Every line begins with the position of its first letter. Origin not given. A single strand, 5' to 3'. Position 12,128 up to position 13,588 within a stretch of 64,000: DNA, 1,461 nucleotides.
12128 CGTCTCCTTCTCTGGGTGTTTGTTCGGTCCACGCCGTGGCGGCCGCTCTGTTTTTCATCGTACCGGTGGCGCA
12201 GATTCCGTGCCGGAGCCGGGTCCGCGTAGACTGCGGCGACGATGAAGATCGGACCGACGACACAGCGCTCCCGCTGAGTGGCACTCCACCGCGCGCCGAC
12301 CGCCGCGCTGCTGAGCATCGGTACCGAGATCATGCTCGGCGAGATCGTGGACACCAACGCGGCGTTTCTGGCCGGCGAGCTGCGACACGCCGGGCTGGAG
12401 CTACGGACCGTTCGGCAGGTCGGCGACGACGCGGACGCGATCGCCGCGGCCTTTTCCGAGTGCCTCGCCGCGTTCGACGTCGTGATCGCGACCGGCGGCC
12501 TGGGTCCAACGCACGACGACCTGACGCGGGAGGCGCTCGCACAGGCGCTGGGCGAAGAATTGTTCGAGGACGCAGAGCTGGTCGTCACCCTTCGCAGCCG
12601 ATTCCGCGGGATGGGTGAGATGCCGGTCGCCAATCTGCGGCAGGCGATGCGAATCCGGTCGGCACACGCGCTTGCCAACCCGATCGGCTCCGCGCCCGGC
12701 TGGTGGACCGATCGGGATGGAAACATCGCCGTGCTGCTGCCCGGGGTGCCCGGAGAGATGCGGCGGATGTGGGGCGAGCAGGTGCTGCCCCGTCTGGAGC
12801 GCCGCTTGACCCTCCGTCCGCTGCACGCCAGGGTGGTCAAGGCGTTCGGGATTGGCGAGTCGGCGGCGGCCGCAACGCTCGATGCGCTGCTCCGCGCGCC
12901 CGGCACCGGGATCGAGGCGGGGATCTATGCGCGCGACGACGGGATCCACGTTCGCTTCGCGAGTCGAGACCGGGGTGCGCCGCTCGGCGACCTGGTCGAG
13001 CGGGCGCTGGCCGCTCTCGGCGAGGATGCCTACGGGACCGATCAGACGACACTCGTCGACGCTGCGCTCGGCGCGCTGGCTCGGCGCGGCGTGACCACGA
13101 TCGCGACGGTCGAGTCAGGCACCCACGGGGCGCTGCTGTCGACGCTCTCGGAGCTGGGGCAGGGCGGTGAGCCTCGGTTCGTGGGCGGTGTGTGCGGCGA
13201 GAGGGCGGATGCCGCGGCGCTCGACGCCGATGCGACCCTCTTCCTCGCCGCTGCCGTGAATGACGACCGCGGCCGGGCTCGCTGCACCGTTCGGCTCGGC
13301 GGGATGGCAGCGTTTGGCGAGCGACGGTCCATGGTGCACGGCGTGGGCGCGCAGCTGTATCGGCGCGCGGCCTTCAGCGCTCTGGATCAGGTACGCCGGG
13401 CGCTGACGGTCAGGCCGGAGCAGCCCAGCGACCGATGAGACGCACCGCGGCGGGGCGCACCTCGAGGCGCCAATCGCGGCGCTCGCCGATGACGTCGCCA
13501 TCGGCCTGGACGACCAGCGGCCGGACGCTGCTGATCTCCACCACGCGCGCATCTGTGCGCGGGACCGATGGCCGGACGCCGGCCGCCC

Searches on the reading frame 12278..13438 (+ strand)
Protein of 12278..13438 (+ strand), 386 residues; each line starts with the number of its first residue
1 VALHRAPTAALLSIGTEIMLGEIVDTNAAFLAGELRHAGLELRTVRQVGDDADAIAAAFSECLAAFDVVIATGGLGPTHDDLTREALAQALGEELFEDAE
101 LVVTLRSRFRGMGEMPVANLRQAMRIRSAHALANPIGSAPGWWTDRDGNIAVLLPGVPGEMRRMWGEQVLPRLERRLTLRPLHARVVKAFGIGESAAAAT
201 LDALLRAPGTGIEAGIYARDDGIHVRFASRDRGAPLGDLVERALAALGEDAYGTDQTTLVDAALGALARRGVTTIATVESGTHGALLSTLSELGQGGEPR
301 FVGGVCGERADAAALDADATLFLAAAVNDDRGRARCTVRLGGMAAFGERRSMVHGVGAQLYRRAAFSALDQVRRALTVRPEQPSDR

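Call 43: search_protein_families(library=pfam, proteins=[window:12278-13438:+], max_evalue=0.00001)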
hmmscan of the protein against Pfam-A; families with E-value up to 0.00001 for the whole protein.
window:12278-13438:+ (386 aa): 2 families
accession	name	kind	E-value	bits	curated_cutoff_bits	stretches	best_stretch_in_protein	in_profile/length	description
PF00994.29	MoCF_biosynth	-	1e-36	126.2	26.6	1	11-174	2-143/144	Probable molybdopterin binding domain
PF18146.6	CinA_KH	-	2e-08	34.6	27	1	185-231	2-46/73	Damage-inducible protein CinA KH domain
